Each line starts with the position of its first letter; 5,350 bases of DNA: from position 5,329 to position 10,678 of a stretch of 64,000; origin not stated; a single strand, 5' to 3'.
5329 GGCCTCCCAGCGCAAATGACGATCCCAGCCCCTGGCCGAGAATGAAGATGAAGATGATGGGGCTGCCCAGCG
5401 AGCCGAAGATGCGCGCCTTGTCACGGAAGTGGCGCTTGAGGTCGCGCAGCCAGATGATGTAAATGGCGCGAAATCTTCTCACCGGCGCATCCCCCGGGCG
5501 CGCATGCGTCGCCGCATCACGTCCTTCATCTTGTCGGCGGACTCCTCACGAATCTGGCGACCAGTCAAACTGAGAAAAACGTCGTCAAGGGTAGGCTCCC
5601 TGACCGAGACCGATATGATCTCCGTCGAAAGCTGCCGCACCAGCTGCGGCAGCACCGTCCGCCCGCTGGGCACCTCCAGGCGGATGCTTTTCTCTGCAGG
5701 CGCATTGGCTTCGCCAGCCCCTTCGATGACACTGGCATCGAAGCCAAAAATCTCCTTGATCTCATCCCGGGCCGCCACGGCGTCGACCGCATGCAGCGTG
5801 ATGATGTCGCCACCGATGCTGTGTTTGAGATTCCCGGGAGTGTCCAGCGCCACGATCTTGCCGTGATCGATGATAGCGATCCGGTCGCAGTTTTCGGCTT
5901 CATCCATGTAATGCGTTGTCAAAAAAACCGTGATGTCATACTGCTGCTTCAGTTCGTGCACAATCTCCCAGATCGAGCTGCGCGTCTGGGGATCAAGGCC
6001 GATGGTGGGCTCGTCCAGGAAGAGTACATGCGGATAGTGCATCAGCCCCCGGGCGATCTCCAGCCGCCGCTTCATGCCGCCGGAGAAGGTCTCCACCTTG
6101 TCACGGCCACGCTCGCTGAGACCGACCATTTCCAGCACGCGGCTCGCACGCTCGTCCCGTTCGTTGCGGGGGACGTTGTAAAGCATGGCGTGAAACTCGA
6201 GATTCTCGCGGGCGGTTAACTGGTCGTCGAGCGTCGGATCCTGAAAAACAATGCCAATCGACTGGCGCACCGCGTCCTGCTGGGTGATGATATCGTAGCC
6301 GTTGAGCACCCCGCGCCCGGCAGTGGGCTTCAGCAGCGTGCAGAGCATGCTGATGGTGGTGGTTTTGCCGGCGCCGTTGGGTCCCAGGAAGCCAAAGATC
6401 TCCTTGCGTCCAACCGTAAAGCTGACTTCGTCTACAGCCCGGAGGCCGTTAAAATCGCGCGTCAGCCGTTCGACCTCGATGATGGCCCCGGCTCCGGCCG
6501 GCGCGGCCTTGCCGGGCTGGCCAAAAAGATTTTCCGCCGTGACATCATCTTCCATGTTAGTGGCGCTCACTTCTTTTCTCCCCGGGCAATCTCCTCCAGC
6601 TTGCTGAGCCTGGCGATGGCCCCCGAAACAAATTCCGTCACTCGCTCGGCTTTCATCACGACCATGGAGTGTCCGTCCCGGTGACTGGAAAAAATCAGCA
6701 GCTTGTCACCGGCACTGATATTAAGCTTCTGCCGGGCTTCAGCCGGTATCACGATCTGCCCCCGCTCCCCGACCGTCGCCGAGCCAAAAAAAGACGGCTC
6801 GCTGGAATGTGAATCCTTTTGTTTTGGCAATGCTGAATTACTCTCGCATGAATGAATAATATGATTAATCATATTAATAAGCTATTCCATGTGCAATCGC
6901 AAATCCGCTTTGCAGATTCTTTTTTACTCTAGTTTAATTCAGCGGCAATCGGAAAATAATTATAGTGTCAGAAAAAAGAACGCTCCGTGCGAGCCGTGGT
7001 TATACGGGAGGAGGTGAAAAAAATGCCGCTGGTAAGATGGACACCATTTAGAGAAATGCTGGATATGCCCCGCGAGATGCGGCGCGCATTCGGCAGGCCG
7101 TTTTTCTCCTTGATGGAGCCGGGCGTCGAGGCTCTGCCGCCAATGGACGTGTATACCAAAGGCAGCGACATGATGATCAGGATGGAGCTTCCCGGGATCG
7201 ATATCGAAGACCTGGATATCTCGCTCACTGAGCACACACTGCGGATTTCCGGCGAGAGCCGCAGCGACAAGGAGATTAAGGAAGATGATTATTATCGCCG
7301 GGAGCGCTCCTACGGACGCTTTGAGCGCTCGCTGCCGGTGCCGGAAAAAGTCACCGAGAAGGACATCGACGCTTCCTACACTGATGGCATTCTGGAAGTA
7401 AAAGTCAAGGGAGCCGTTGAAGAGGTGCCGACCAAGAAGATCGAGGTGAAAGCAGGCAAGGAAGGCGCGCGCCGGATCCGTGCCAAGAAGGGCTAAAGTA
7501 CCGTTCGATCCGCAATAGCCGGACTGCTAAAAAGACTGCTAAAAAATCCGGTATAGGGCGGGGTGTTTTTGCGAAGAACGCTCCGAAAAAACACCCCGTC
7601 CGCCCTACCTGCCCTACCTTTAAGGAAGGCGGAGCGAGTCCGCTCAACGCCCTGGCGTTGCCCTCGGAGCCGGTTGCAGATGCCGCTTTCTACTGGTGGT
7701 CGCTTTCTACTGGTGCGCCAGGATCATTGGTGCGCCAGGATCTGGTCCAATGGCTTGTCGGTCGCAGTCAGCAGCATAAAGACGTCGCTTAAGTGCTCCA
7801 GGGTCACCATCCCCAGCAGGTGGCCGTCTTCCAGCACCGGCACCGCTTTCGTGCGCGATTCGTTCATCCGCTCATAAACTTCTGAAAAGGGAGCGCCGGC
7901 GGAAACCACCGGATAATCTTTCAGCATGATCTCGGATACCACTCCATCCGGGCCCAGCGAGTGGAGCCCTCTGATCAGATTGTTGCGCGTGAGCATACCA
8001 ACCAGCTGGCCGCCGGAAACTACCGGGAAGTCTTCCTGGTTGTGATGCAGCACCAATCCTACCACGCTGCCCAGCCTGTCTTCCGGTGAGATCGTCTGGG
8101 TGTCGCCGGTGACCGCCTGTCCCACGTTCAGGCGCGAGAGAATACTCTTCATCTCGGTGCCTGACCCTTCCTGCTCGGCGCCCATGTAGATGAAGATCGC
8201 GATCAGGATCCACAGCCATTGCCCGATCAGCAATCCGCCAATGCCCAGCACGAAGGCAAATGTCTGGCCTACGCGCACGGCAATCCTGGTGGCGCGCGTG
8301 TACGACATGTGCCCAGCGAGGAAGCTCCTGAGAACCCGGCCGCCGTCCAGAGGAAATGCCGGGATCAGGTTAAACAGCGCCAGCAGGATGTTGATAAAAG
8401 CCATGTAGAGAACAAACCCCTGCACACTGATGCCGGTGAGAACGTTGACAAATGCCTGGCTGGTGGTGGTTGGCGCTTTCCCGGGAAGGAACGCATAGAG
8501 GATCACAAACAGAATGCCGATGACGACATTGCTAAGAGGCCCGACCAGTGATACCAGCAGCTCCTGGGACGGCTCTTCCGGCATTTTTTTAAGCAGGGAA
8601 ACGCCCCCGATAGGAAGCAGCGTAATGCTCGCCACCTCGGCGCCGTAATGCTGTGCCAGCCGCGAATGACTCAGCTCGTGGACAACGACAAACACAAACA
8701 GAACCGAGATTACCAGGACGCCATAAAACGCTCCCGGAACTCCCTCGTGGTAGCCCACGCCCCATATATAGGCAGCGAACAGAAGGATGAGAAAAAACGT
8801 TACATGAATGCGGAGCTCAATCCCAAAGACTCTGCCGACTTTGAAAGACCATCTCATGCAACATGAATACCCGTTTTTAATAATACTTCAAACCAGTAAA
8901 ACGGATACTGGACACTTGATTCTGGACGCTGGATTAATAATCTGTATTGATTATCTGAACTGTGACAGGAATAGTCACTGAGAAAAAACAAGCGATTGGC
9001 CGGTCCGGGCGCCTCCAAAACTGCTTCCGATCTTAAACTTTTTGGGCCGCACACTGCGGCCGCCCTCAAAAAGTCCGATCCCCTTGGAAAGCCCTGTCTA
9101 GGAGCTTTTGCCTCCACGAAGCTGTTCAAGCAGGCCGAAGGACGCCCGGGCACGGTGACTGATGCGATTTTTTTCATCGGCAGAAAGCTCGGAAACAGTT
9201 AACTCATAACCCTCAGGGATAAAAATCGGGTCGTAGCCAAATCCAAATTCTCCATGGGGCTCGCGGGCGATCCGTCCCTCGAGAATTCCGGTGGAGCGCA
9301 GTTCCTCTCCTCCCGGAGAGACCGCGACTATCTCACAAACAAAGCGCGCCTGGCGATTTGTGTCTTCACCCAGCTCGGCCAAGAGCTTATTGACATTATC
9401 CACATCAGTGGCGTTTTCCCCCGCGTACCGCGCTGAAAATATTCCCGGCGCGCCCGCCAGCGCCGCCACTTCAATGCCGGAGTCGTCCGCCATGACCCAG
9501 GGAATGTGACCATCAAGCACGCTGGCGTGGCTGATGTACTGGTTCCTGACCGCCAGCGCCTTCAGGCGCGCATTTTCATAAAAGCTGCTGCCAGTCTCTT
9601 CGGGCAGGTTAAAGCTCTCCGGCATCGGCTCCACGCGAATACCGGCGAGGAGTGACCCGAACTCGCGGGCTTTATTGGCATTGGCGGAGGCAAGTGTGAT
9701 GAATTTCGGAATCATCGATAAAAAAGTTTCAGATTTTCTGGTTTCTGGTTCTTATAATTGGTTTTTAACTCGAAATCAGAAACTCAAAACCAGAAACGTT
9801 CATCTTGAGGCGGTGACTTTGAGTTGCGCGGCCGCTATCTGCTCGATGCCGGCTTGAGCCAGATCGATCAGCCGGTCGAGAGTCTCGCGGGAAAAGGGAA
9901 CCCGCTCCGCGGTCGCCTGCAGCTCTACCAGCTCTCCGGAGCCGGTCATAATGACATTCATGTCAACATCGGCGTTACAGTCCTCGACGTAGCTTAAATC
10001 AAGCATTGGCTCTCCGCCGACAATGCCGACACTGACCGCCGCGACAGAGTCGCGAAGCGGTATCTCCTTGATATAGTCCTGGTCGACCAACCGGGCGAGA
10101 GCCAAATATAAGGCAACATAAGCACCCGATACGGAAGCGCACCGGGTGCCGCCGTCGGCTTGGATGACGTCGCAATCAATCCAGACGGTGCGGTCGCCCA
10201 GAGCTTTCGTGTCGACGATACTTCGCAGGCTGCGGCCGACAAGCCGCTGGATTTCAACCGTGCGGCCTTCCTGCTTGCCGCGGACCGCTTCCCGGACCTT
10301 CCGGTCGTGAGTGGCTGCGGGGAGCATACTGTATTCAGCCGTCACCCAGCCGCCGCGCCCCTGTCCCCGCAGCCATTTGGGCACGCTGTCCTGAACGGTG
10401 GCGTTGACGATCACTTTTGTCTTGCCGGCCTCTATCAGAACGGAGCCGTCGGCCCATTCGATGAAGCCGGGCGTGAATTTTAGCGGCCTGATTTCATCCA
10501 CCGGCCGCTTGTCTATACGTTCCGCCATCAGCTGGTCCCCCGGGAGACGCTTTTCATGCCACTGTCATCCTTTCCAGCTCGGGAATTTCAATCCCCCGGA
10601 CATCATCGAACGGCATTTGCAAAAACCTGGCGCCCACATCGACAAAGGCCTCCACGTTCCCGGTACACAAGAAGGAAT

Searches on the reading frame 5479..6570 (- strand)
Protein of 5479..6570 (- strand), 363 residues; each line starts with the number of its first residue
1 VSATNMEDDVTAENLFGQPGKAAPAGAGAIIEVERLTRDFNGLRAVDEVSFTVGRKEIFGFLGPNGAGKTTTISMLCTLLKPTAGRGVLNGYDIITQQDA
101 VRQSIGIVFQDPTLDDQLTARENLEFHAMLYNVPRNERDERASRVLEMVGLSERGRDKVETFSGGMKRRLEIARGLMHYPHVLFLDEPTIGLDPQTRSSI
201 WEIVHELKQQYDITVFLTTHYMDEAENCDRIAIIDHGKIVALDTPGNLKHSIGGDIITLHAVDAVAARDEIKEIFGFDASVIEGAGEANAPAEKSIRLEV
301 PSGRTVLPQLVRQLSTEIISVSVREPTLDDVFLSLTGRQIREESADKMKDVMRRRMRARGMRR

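Call 54: search_protein_families(library=pfam, proteins=[window:5479-6570:-])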
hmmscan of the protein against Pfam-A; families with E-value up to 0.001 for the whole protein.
window:5479-6570:- (363 aa): 4 families
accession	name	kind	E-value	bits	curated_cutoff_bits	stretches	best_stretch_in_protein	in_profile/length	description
PF00005.33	ABC_tran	-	1.1e-33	117.2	25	1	47-189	2-136/137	ABC transporter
PF13304.12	AAA_21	-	2.5e-08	34.8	27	1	165-220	241-298/304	AAA domain, putative AbiEii toxin, Type IV TA system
PF13732.12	DrrA1-3_C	-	2.3e-07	31.9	27.4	1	246-335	4-80/81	ATP-binding protein DrrA1-3-like, C-terminal domain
PF13476.12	AAA_23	-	0.00068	20.8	27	1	42-82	6-45/201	AAA domain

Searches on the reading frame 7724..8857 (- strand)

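Call 54: search_protein_families(library=pfam, proteins=[window:7724-8857:-])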
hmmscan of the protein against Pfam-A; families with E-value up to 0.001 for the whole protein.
window:7724-8857:- (377 aa): 2 families
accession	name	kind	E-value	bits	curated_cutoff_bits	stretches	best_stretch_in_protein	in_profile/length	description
PF02163.28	Peptidase_M50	-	8.4e-25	87.8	27.2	1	50-204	3-221/221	Peptidase family M50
PF00571.33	CBS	-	1.3e-17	64.3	24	2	307-358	1-53/57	CBS domain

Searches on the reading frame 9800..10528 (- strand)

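Call 54: search_protein_families(library=pfam, proteins=[window:9800-10528:-])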
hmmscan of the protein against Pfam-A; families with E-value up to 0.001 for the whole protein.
window:9800-10528:- (242 aa): 2 families
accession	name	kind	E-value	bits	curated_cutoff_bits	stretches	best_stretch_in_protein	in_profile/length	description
PF01138.27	RNase_PH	-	5.6e-26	91.9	25.5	1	12-143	1-127/130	3' exoribonuclease family, domain 1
PF03725.20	RNase_PH_C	-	2.6e-14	53.3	20.8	1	161-226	2-66/67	3' exoribonuclease family, domain 2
